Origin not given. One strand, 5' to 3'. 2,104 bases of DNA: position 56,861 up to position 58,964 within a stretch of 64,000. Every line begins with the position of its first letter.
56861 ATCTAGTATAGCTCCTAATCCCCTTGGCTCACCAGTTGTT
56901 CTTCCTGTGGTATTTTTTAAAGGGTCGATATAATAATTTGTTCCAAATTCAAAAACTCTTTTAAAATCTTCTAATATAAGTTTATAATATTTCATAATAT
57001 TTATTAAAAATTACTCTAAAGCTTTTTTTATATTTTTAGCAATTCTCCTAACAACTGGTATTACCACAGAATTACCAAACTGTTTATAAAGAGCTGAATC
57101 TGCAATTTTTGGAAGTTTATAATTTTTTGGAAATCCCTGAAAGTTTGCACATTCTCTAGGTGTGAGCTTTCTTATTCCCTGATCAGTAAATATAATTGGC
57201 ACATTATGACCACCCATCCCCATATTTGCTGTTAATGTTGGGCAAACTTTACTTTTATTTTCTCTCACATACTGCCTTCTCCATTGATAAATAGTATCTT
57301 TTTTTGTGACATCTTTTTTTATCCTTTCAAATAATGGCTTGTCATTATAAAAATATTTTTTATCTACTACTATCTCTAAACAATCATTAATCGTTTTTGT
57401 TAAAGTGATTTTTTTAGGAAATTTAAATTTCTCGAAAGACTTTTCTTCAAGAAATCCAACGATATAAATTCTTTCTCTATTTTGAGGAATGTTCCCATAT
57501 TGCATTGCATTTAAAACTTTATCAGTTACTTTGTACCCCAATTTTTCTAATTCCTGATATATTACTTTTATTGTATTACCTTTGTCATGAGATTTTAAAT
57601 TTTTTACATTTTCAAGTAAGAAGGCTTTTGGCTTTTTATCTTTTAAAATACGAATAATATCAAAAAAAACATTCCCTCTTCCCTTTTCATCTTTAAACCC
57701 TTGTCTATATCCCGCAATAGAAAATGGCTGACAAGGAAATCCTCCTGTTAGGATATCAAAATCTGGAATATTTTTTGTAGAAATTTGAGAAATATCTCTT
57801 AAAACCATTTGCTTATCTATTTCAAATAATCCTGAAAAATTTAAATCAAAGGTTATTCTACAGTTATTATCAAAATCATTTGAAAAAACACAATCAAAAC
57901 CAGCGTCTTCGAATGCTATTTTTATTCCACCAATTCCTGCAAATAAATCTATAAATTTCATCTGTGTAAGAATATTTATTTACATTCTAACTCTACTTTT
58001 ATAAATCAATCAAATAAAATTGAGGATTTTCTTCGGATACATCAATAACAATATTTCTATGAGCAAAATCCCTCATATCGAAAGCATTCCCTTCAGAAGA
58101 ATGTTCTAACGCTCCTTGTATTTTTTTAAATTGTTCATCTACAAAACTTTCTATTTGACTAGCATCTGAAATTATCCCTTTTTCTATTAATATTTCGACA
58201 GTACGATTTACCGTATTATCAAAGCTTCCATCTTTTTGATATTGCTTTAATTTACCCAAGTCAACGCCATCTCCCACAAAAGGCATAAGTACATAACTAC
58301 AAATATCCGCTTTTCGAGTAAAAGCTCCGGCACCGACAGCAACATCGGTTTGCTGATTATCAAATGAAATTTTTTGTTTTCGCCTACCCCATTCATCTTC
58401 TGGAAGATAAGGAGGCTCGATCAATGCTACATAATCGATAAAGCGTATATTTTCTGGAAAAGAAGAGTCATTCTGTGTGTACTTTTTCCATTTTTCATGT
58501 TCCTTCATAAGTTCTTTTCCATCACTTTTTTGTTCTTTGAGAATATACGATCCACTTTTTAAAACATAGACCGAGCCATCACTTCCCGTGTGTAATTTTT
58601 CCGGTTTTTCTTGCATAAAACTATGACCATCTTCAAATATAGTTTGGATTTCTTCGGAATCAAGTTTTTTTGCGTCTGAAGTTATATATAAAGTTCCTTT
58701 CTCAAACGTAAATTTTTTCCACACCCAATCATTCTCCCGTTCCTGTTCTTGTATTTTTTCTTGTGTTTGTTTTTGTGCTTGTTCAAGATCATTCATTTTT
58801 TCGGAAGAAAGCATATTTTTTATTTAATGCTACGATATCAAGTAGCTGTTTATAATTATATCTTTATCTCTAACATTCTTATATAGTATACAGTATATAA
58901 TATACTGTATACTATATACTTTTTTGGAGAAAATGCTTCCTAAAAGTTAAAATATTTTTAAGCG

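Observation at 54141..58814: Five-gene co-directional cluster: kinase-like, m5C MTase, PD-(D/E)xK nuclease, SAH-hydrolase-like, Nudix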

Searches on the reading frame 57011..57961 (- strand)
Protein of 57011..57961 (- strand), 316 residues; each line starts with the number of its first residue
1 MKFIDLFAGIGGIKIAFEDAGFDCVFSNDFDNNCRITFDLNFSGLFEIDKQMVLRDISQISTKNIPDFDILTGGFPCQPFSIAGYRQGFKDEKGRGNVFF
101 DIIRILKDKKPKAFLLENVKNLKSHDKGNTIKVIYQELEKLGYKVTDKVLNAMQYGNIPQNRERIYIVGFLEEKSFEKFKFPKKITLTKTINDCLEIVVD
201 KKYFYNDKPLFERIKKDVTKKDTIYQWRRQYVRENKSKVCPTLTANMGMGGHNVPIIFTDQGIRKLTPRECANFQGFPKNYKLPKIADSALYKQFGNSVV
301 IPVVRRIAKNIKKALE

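Call 3: search_protein_families(library=pfam, proteins=[window:57011-57961:-], max_evalue=0.1)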
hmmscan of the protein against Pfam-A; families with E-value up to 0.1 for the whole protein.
window:57011-57961:- (316 aa): 2 families
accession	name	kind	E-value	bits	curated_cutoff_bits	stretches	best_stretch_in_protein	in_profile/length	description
PF00145.23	DNA_methylase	-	1.8e-93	314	22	1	1-313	1-324/324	C-5 cytosine-specific DNA methylase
PF21256.2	TetR_C_5-like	-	0.069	13.7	27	0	201-247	30-77/127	Tetracyclin repressor-like, C-terminal domain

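Call 4: search_protein_families(library=ncbifam, proteins=[window:57011-57961:-], max_evalue=0.1)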
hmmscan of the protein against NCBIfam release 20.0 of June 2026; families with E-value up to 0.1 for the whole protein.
window:57011-57961:- (316 aa): 2 families
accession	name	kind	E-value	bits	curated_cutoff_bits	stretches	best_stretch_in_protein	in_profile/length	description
TIGR00675.1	dcm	superfamily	8e-101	338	100.65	1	3-311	1-329/329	DNA (cytosine-5-)-methyltransferase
NF007772.0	PRK10458.1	subfamily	2.3e-52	178.2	710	1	2-313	90-454/472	DNA cytosine methylase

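Call 5: search_protein_families(library=padloc, proteins=[window:57011-57961:-], max_evalue=0.1)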
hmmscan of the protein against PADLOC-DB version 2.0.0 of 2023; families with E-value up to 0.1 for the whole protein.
window:57011-57961:- (316 aa): 63 families (the best 25 are shown)
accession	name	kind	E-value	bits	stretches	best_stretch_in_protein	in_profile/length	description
PDLC03272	MTase_II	-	2.2e-122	407.1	1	1-315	75-390/407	Type II methyltransferase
PDLC02653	DrmMII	-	8.5e-82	272.8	1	2-316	6-314/333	DrmMII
PDLC03361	MTase_II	-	9.3e-82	273.2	1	1-315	87-437/455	Type II methyltransferase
PDLC03378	MTase_II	-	1e-71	240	1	1-316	3-331/344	Type II methyltransferase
PDLC03217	MTase_II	-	5.7e-68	228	1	2-314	386-700/703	Type II methyltransferase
PDLC03242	MTase_II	-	2.4e-58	196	1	2-314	102-398/409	Type II methyltransferase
PDLC03716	oMTase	-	8.7e-57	190.8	1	1-312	39-336/349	orphan methyltransferase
PDLC03234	MTase_II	-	2.9e-53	179.5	2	1-191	5-192/375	Type II methyltransferase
PDLC00026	DruM2|DruM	-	4e-53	179.1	1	2-315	6-318/336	DNA cytosine methylase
PDLC03326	MTase_II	-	1.4e-51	173.9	2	2-185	6-188/412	Type II methyltransferase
PDLC03734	oMTase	-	5.1e-51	172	3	3-172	6-170/444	orphan methyltransferase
PDLC00034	DruM2|DruM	-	1.4e-49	166.8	2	2-171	9-187/457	DNA cytosine methylase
PDLC00027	DruM2|DruM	-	1.6e-48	163.9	2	1-232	12-233/361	DNA cytosine methylase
PDLC03733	oMTase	-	1.5e-45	153.9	1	2-312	92-455/476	orphan methyltransferase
PDLC00033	DruM2|DruM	-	2e-45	153.7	2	2-172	23-192/368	DNA cytosine methylase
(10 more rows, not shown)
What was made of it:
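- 57011..57961 (-): g2: C5-cytosine DNA methyltransferase (Dcm family, HhaI-like), the modification half of a Type II R-M module. PF00145 E=1.8e-93, TIGR00675 E=8e-101 and PADLOC MTase_II E=2e-122 (calls 3-5).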

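Call 37: search_solved_structures(query=window:57011-57961:-, max_evalue=1e-20)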
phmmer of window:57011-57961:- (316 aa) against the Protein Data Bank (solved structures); distinct sequences matched with E-value up to 1e-20: 17.
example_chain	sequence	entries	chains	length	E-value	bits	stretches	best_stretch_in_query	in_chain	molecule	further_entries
10mh_A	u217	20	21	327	1.2e-65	225.1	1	1-315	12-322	PROTEIN (CYTOSINE-SPECIFIC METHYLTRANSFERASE HHAI) | HaeIII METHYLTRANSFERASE | Modification methylase HhaI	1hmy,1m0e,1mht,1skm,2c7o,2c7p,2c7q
2i9k_A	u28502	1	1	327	1.3e-65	224.9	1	1-315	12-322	Modification methylase HhaI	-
1svu_A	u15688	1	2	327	1.5e-65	224.7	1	1-315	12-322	Modification methylase HhaI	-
2zcj_A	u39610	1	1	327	3.1e-65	223.7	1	1-315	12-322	Modification methylase HhaI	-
1fjx_A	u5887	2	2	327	3.6e-65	223.5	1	1-315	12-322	HHAI DNA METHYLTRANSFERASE | MODIFICATION METHYLASE HHAI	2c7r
2uyh_A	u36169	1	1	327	4.2e-65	223.3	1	1-315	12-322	MODIFICATION METHYLASE HHAI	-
2uyc_A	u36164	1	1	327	6.7e-65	222.6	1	1-315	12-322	MODIFICATION METHYLASE HHAI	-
2uz4_A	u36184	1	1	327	6.8e-65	222.6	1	1-315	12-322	MODIFICATION METHYLASE HHAI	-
2z6u_A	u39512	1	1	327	7.4e-65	222.5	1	1-315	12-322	Modification methylase HhaI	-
2z6q_A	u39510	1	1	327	7.8e-65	222.4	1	1-315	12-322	Modification methylase HhaI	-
2z6a_A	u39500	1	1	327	2e-64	221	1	1-315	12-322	Modification methylase HhaI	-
3lx6_A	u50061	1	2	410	3.9e-44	154.4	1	2-176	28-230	Cytosine-specific methyltransferase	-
3me5_A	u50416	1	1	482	7.5e-44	153.5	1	2-176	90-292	Cytosine-specific methyltransferase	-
1dct_A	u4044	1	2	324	3e-37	131.8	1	1-315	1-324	PROTEIN (MODIFICATION METHYLASE HAEIII)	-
3ubt_Y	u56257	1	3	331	2.2e-36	129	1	1-316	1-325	Modification methylase HaeIII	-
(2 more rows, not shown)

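Call 75: search_solved_structures(query=window:57011-57961:-, max_evalue=1e-60, show_alignments=1)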
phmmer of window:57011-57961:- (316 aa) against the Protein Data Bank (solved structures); distinct sequences matched with E-value up to 1e-60: 11.
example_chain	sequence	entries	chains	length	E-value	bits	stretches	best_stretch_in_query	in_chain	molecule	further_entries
10mh_A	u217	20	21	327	1.2e-65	225.1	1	1-315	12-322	PROTEIN (CYTOSINE-SPECIFIC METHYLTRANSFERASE HHAI) | HaeIII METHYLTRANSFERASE | Modification methylase HhaI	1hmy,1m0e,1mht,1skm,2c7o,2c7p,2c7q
2i9k_A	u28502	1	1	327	1.3e-65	224.9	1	1-315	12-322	Modification methylase HhaI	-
1svu_A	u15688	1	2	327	1.5e-65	224.7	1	1-315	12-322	Modification methylase HhaI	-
2zcj_A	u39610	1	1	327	3.1e-65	223.7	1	1-315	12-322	Modification methylase HhaI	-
1fjx_A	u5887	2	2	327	3.6e-65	223.5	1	1-315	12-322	HHAI DNA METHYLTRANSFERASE | MODIFICATION METHYLASE HHAI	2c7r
2uyh_A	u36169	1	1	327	4.2e-65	223.3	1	1-315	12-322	MODIFICATION METHYLASE HHAI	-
2uyc_A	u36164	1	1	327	6.7e-65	222.6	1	1-315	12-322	MODIFICATION METHYLASE HHAI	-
2uz4_A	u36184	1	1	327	6.8e-65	222.6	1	1-315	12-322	MODIFICATION METHYLASE HHAI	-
2z6u_A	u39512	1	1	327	7.4e-65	222.5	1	1-315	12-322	Modification methylase HhaI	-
2z6q_A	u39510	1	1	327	7.8e-65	222.4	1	1-315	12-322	Modification methylase HhaI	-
2z6a_A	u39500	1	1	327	2e-64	221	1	1-315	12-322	Modification methylase HhaI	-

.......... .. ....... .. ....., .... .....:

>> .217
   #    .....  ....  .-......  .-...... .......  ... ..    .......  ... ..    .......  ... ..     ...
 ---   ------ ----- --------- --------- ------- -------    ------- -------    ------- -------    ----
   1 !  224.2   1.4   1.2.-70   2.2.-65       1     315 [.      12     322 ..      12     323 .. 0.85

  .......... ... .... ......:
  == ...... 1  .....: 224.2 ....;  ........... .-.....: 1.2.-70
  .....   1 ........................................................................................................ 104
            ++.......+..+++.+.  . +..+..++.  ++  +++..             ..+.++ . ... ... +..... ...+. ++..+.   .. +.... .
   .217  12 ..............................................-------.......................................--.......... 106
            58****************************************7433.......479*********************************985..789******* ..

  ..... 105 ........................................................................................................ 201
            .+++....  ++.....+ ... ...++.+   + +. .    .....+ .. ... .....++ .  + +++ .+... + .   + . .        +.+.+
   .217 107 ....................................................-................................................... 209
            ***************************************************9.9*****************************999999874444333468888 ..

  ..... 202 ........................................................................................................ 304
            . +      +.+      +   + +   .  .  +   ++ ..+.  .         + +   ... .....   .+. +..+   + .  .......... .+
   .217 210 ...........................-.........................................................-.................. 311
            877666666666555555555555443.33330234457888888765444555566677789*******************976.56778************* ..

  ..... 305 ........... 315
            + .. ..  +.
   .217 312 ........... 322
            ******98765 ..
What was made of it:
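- Closest known: Type II restriction-modification systems with an HhaI-like m5C methyltransferase. Different: The target-recognition region differs from M.HhaI (call 75), so the specificity is unknown.
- Tried and rejected: HhaI-type specificity: rejected, because the target-recognition region is not conserved (call 75).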

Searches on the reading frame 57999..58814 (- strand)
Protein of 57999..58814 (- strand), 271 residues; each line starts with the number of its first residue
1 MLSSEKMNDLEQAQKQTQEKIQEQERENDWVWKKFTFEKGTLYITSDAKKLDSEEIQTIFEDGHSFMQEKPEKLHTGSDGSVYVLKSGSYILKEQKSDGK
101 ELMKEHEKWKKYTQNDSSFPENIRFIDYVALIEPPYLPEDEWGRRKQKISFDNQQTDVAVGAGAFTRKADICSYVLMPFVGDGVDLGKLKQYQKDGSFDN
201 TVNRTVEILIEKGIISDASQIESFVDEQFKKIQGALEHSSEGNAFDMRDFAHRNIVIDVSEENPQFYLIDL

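Call 3: search_protein_families(library=pfam, proteins=[window:57999-58814:-], max_evalue=0.1)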
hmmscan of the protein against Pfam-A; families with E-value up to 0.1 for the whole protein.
window:57999-58814:- (271 aa): 1 family
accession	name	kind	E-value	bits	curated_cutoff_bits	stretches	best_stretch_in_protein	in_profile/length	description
PF03961.19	FapA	-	0.093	12.8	31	0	4-57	209-261/272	Flagellar Assembly Protein A beta solenoid domain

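Call 4: search_protein_families(library=ncbifam, proteins=[window:57999-58814:-], max_evalue=0.1)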
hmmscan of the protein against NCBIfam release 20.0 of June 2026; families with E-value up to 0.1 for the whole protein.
window:57999-58814:- (271 aa): 1 family
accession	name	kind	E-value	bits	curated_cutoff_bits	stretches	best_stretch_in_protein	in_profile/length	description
NF041008.1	cell_div_CdvB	equivalog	0.043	13.5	370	0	198-236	138-176/260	cell division protein CdvB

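Call 5: search_protein_families(library=padloc, proteins=[window:57999-58814:-], max_evalue=0.1)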
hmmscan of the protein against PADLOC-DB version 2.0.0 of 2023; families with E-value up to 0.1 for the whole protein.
window:57999-58814:- (271 aa): 0 families
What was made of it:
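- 57999..58814 (-): g1: 271-aa orphan minimal protein-kinase-like protein. It ends at the DFG-equivalent Asp. There is no Pfam, NCBIfam or PADLOC hit (calls 3-5).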

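Call 21: find_homologous_proteins(query=window:57999-58814:-, max_evalue=0.001)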
Query window:57999-58814:- (271 aa): 4 proteins with E <= 0.001 among 309 candidates.
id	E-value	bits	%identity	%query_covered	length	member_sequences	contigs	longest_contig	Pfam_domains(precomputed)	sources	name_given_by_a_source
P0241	3.4e-176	602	100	100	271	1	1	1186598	-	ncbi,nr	ncbi:MAG: hypothetical protein IPN70_01730 [Candidatus Moraniibacteriota bacterium]|nr:MAG: hypothet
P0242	8.8e-97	341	59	92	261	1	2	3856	-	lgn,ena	-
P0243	1.5e-66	242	45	97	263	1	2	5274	-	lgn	-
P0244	2.4e-58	216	45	90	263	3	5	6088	-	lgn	-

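Call 22: find_encoding_contigs(protein=P0242, flank=6000, max_places=2)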
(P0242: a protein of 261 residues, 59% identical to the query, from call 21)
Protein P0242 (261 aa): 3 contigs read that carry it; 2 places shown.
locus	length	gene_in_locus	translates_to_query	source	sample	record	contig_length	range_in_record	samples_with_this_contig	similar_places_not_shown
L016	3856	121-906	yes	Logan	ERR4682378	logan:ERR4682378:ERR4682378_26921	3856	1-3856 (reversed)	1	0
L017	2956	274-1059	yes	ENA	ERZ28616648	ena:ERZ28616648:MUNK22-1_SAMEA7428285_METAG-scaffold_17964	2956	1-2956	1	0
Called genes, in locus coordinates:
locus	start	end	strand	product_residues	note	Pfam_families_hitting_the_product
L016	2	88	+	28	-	?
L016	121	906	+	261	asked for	-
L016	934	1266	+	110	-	-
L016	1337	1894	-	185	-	PF08207:EFP_N, PF01132:EFP, PF09285:Elong-fact-P_C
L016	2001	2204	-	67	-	PF01084:Ribosomal_S18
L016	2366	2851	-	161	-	PF00436:SSB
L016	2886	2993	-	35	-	-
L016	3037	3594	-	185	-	PF01250:Ribosomal_S6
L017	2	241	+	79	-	?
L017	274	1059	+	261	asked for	-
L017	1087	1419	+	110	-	-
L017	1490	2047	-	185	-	PF08207:EFP_N, PF01132:EFP, PF09285:Elong-fact-P_C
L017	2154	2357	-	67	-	PF01084:Ribosomal_S18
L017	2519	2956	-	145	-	?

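Call 23: find_encoding_contigs(protein=P0244, flank=6000, max_places=3)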
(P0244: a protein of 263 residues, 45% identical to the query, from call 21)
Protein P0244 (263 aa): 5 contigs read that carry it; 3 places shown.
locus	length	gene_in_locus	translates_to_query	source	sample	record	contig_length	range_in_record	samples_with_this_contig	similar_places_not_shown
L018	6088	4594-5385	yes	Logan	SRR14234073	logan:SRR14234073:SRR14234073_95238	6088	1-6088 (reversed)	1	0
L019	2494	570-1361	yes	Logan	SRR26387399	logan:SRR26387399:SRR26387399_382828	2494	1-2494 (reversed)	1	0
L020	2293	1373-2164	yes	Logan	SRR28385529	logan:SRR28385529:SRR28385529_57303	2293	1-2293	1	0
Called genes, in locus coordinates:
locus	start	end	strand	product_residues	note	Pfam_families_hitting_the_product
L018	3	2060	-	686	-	?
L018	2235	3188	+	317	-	PF00535:Glycos_transf_2, PF10111:Glyco_tranf_2_2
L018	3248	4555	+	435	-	PF03446:NAD_binding_2 (faint), PF03721:UDPG_MGDP_dh_N, PF00984:UDPG_MGDP_dh, PF03720:UDPG_MGDP_dh_C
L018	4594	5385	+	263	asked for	-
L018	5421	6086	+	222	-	?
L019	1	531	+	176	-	?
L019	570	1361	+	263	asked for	-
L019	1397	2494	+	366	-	?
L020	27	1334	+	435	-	PF03446:NAD_binding_2 (faint), PF03721:UDPG_MGDP_dh_N, PF00984:UDPG_MGDP_dh, PF03720:UDPG_MGDP_dh_C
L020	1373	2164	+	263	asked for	-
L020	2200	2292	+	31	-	?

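Call 41: search_protein_representatives(protein=window:57999-58814:-)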
Query: 271 residues. Proteins with E-value up to 0.001 (for the whole library): 16; up to 1e-10: 7; up to 1e-30: 6. The best 16 are listed.
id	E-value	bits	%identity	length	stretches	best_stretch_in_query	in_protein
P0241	1.1e-176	601.7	100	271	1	1-271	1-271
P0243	4.7e-67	242.4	47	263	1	19-271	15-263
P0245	4.3e-45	170.4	61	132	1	17-139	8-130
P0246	5.6e-45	170.0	36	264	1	14-271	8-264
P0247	1.4e-36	142.5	58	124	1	146-266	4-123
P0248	1.0e-33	133.1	35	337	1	19-271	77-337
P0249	8.1e-11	58.1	25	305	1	25-240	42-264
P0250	4.0e-10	55.8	26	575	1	23-258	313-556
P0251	8.3e-09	51.5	48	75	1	23-76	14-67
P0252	1.7e-07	47.2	36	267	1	159-271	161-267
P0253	7.5e-06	41.8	28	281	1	21-270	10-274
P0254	2.7e-05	40.0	29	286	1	22-270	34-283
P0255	7.5e-05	38.5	38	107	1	167-232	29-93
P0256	1.1e-04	38.0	35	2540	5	69-119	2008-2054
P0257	2.0e-04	37.2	29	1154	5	26-80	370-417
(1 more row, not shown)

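Call 52: predict_structure(alignment_id=A3)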
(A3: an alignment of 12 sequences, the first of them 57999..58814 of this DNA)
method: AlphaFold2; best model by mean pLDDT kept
length: 271 residues; sequences in the alignment: 12
mean_pLDDT: 83.8   pTM: 0.79
mean pLDDT of the five models: 83.8, 83.4, 83.1, 82.9, 81.5
residues with pLDDT >= 90: 133; 70-90: 102; 50-70: 10; < 50: 26
segments of 3 or more residues with pLDDT < 50: 1-26
pLDDT, mean of each block of 10 residues (from residue 1): 44 41 54 84 89 86 85 89 93 91 91 92 95 84 72 79 84 93 92 81 95 96 97 93 77 94 93 83
secondary structure, 60 per line:
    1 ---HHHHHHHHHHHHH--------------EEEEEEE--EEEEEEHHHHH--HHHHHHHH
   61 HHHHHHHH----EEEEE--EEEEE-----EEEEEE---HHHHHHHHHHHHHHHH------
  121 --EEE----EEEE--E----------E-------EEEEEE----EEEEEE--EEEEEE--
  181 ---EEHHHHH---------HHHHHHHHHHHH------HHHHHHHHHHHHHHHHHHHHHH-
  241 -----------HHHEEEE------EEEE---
elements in order: H4-16 E31-37 E40-45 H46-50 H53-68 E73-77 E80-84 E90-95 H99-114 E123-125 E130-133 E155-160 E165-170 E173-178 H186-190 H200-211 H218-239 E255-258 E265-268

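Call 54: fold_search(model_id=the predicted structure, library=pdb)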
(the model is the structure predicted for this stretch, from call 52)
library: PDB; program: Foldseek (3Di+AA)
matches with E <= 10: 658; with E <= 0.001: 0
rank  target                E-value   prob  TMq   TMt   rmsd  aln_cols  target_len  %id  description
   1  3n4u                  3.4e-03  0.89  0.28  0.26  17.8       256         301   12  app APH(2")-IVa form II (released 2010-06-30)
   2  6cd7_B                3.4e-03  0.69  0.23  0.22  18.7       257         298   12  Crystal structure of APH(2")-IVa in complex with plazomicin (released 2018-02-28)
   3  6vve                  4.4e-03  0.90  0.27  0.26  10.0       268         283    9  Legionella pneumophila Lpg2603 kinase bound to IP6, Mn2+, and ADP (released 2020-04-08)
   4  6dfl_A                5.5e-03  1.00  0.35  0.39   6.6       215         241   11  WaaP in complex with acyl carrier protein (released 2019-04-03)
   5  3n4t                  5.9e-03  0.80  0.27  0.25  18.2       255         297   11  apo APH(2")-IVa form I (released 2010-06-30)
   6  6cpy_A                6.2e-03  0.97  0.30  0.29   8.2       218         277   13  Structure of apo GRMZM2G135359 pseudokinase (released 2018-04-04)
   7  7nry                  7.0e-03  0.98  0.29  0.28   9.3       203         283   14  Re-refinement of MAPKAP kinase-2/inhibitor complex 3fyj (released 2022-02-09)
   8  5hez_B                7.0e-03  0.96  0.29  0.27   8.4       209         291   13  JAK2 kinase (JH1 domain) mutant P1057A in complex with TG101209 (released 2016-11-09)
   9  9qns_A                7.0e-03  0.66  0.25  0.23  18.4       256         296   12  APH(2'')-IVa with a fragment (released 2026-02-11)
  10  4jqe                  7.9e-03  0.93  0.30  0.23  16.4       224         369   13  Crystal structure of scCK2 alpha in complex with AMPPN (released 2014-03-05)
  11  6eas                  8.8e-03  0.94  0.28  0.29   8.2       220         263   13  Co-crystal of pseudokinase DRIK1 (drought responsive inactive kinase 1) bound to ENMD-2076 (released 2018-08-22)
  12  3n4v_A                1.0e-02  0.63  0.26  0.24  17.7       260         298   12  apo APH(2")-IVa form III (released 2010-06-30)
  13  4lfi_A                1.1e-02  0.92  0.31  0.24  15.8       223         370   13  Crystal structure of scCK2 alpha in complex with GMPPNP (released 2014-03-05)
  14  8xu4_C                1.2e-02  0.98  0.31  0.30   8.5       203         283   12  The Crystal Structure of MAPK2 from Biortus. (released 2024-01-24)
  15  9qpb_B                1.3e-02  0.66  0.26  0.25  16.9       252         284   11  APH(2'')-IVa with an inhibitor (released 2026-02-11)
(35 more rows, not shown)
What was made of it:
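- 57999..58814 (-): The AlphaFold2 model has pLDDT 83.8, and all 50 top Foldseek hits have a protein-kinase-like fold, including APH(2''), WaaP (prob 1.0) and Lpg2603, but with weak E values of about 3e-3 (calls 52, 54).
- On Protein-kinase-like superfamily (g1): The model has pLDDT 83.8, and its 50 best Foldseek hits are all kinase-like, but with E of about 3e-3 and TM of about 0.3 (calls 52, 54).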
